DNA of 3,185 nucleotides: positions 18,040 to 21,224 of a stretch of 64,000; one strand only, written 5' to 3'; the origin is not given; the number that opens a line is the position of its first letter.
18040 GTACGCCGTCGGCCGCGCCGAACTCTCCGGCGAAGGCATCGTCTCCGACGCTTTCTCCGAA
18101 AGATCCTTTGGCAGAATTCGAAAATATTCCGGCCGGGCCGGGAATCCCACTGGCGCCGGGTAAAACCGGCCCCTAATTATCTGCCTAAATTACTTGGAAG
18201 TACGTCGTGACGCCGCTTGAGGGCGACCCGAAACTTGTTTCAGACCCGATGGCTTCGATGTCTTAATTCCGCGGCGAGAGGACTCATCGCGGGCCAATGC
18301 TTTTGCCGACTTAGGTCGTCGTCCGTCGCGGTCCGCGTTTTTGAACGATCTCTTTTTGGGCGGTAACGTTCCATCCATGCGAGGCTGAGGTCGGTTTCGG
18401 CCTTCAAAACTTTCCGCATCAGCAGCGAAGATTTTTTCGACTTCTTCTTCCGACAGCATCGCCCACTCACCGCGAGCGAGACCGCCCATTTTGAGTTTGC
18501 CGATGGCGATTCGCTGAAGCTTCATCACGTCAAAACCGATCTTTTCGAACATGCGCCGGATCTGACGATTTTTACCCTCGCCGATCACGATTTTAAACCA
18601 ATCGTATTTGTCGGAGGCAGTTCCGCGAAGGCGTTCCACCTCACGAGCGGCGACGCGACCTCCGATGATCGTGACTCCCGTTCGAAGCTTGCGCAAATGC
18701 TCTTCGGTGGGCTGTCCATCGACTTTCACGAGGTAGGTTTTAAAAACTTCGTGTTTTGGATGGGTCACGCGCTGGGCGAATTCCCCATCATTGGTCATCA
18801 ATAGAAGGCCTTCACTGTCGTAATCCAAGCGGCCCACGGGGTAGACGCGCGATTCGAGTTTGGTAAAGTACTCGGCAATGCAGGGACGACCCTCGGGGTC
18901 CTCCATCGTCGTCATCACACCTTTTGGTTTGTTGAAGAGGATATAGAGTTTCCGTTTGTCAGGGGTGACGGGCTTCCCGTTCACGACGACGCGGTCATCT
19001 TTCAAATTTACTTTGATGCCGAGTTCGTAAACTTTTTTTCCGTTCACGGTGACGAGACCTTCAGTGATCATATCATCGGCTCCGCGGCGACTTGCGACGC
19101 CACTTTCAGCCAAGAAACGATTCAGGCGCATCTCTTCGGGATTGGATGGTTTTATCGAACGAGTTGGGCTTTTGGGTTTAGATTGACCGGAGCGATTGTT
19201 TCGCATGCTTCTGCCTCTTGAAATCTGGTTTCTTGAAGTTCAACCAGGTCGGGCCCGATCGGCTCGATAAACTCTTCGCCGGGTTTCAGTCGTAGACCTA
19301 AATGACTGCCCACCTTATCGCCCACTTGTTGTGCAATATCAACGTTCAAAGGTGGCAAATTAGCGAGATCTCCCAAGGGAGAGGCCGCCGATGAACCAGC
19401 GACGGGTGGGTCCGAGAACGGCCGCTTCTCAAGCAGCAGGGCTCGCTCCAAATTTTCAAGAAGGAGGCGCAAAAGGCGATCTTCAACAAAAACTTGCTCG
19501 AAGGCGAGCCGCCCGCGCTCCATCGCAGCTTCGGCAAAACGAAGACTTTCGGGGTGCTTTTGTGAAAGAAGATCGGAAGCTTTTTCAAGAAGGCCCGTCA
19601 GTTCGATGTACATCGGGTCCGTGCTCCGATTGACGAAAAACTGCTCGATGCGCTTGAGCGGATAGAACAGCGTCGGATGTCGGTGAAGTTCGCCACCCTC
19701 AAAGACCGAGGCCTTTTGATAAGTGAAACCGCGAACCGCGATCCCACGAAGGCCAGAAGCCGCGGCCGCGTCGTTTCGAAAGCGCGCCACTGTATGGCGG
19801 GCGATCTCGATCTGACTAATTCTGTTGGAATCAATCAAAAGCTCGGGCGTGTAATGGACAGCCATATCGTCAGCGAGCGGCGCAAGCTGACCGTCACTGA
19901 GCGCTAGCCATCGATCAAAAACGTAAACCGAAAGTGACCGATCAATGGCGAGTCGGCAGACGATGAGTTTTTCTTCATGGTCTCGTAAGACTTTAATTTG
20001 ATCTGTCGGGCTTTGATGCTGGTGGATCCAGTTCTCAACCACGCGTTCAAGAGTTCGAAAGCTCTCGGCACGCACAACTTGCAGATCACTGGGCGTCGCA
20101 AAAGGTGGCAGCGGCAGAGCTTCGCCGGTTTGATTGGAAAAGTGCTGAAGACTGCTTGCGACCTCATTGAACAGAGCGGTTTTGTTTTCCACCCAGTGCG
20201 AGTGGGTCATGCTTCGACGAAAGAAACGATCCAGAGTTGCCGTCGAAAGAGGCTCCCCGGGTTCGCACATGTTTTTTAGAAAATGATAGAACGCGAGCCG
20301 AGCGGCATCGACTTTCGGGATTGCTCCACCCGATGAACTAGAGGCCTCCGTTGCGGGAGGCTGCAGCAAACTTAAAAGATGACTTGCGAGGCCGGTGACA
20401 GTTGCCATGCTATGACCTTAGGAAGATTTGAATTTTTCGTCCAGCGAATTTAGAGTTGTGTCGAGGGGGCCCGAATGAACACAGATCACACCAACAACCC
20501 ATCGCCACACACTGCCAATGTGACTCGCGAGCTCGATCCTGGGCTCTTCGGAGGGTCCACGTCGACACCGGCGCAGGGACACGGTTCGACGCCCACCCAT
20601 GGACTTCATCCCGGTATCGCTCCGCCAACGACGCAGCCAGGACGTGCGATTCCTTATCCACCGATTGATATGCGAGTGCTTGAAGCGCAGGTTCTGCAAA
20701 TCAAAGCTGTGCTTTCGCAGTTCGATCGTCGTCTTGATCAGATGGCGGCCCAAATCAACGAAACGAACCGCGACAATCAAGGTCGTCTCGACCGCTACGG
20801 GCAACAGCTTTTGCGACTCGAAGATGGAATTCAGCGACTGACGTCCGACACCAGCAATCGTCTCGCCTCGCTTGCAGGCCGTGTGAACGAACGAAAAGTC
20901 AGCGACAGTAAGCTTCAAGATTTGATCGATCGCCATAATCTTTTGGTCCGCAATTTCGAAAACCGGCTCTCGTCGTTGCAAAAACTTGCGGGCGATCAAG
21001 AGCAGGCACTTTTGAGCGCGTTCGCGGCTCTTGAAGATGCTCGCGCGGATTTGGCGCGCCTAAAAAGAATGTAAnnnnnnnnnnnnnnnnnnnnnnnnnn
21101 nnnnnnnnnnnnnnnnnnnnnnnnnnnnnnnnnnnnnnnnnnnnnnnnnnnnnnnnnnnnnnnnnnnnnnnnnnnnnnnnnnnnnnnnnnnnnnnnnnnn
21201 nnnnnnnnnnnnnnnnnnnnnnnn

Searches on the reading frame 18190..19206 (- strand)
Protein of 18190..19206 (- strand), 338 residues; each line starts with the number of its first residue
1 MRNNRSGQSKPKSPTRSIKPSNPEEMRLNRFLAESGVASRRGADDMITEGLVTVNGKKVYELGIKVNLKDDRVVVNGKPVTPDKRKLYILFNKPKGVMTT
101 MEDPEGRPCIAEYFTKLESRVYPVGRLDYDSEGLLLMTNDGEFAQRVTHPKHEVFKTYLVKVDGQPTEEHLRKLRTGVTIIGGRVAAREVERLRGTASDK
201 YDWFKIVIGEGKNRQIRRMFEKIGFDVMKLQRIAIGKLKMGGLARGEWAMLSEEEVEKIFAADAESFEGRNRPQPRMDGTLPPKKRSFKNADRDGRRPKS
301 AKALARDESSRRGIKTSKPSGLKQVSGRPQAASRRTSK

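Call 28: search_protein_families(library=pfam, proteins=[window:18190-19206:-], max_evalue=0.01)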
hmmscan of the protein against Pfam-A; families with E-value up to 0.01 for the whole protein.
window:18190-19206:- (338 aa): 4 families
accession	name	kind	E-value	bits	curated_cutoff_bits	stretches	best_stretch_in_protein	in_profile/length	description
PF00849.27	PseudoU_synth_2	-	2.9e-25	89.7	26.8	1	88-221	2-151/152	RNA pseudouridylate synthase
PF01479.30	S4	-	3.3e-12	46.4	22.8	1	26-70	1-46/48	S4 domain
PF13275.11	S4_2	-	2.6e-05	24.5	24.6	0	24-79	6-61/65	S4 domain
PF22421.1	SYY_C-terminal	-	0.00015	22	27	1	23-70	16-64/83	Tyrosine--tRNA ligase SYY-like C-terminal domain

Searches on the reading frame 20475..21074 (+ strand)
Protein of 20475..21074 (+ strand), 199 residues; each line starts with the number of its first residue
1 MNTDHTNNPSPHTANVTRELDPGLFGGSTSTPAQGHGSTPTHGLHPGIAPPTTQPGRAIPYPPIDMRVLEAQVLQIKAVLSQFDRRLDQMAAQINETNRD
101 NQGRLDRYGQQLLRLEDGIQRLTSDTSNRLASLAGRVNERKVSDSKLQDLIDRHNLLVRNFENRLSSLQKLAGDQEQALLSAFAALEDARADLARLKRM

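Call 28: search_protein_families(library=pfam, proteins=[window:20475-21074:+], max_evalue=0.01)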
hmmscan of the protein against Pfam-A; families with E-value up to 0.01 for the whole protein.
window:20475-21074:+ (199 aa): 0 families

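Call 29: find_encoding_contigs(protein=window:20475-21074:+, flank=3000, max_places=10)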
Protein window:20475-21074:+ (199 aa): 3 contigs read that carry it; 2 places shown.
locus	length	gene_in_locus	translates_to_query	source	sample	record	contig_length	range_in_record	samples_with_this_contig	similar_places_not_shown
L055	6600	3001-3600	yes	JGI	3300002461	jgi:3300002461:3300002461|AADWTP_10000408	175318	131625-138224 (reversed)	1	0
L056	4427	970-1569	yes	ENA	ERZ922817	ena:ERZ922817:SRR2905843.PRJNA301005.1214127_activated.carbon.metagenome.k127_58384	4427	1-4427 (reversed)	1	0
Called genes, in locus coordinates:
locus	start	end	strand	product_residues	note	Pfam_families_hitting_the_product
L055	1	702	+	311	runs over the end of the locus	-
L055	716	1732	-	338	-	PF01479:S4, PF00849:PseudoU_synth_2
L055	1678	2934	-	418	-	-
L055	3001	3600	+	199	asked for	-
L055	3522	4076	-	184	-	-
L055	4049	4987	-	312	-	-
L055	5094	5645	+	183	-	PF00440:TetR_N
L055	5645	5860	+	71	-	-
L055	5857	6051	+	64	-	-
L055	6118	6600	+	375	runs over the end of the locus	PF01844:HNH (weak)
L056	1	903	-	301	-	?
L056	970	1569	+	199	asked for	-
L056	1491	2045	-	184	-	-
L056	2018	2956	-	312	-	-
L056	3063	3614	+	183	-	PF00440:TetR_N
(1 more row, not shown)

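Call 69: find_homologous_proteins(query=window:20475-21074:+)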
Query window:20475-21074:+ (199 aa): 60 proteins with E <= 0.001 among 597 candidates.
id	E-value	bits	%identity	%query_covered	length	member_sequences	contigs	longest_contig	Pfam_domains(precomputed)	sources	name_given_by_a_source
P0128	3.2e-124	430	100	100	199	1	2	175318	-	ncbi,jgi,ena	-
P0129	1.3e-105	369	88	100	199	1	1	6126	-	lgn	-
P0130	4.5e-105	367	90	100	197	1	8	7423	-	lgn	-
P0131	3.7e-95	335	87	94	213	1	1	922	-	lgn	-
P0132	2.9e-94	332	81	99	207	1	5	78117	-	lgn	-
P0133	1.3e-93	330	82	99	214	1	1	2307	-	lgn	-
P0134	2.4e-93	329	86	93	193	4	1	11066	-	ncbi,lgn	-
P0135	7.9e-93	327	79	100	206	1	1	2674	-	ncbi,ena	-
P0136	1.4e-92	327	82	98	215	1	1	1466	-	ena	-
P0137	5.2e-92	325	79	99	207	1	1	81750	-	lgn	-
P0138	1.4e-91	323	81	99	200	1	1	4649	-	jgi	jgi:hypothetical protein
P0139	1.4e-91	323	80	100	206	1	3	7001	-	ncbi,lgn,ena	-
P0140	1.8e-91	323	81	99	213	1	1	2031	-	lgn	-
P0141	2.8e-91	322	78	99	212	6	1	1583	-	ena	-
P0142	7.4e-91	321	84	92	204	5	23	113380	-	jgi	jgi:hypothetical protein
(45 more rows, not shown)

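Call 70: find_encoding_contigs(protein=P0142, flank=10000, max_places=6)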
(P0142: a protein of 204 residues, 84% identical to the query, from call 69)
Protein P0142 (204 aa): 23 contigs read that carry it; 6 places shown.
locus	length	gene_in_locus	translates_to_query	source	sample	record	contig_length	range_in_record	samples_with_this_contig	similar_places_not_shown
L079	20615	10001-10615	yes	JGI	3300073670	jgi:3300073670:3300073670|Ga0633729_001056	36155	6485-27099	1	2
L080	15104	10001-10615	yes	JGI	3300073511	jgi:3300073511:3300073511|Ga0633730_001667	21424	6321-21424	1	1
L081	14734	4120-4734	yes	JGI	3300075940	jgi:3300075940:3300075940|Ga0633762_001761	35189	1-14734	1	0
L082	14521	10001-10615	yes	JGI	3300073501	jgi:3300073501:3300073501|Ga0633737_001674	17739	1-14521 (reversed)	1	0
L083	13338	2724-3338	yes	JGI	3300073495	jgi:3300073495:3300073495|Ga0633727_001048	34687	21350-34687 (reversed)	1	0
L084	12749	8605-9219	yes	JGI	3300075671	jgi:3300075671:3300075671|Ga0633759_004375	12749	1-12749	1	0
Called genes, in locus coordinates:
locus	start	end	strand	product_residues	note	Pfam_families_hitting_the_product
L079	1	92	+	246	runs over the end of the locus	PF13174:TPR_6 (faint)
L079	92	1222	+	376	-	PF00814:TsaD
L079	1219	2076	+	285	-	PF00398:RrnaAD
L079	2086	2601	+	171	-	PF01668:SmpB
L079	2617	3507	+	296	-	-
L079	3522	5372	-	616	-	PF25226:DUF7844, PF13387:Lnb_N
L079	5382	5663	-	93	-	-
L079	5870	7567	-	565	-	-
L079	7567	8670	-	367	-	PF01479:S4, PF00849:PseudoU_synth_2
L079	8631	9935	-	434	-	-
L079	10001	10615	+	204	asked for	-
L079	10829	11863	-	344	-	-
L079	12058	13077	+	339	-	-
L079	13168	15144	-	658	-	PF11412:DsbD_N, PF02683:DsbD_TM, PF13386:DsbD_2, PF00085:Thioredoxin, PF03190:Thioredox_DsbH, PF13899:Thioredoxin_7, PF13098:Thioredoxin_2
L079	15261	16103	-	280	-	PF02089:Palm_thioest (weak)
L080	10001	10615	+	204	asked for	-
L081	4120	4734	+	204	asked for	-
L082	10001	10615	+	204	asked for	-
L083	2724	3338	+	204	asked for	-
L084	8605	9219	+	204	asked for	-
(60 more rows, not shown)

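Call 71: find_encoding_contigs(protein=P0132, flank=10000, max_places=5)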
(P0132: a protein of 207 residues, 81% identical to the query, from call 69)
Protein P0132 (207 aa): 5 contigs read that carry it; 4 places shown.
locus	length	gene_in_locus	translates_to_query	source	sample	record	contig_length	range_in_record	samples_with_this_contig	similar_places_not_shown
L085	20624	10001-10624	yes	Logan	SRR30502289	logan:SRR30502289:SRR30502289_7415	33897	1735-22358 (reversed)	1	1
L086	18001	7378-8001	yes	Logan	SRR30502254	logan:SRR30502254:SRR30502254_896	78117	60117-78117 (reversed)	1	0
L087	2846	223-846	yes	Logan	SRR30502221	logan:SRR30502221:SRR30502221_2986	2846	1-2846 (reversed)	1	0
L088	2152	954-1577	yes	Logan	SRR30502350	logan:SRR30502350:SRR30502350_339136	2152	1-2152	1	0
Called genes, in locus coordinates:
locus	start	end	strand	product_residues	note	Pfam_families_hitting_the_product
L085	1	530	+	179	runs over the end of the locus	PF00691:OmpA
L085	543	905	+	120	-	PF14346:DUF4398 (weak)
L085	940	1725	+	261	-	PF13174:TPR_6 (faint)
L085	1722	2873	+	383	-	PF00814:TsaD, PF22521:HypF_C_2 (weak)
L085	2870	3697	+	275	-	PF00398:RrnaAD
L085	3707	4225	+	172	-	PF01668:SmpB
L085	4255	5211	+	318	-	-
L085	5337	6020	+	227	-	PF13350:Y_phosphatase3, PF22741:PTP-NADK, PF22784:PTP-SAK (weak), PF00782:DSPc, PF22785:Tc-R-P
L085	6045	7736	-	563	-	-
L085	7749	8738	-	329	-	PF01479:S4, PF13275:S4_2 (faint), PF00849:PseudoU_synth_2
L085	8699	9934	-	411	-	-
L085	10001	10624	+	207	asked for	-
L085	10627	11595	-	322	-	-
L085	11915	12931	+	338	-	-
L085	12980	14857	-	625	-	PF11412:DsbD_N, PF02683:DsbD_TM, PF13386:DsbD_2, PF00085:Thioredoxin, PF03190:Thioredox_DsbH, PF13098:Thioredoxin_2, PF13899:Thioredoxin_7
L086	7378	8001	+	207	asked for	-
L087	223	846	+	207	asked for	-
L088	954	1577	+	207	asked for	-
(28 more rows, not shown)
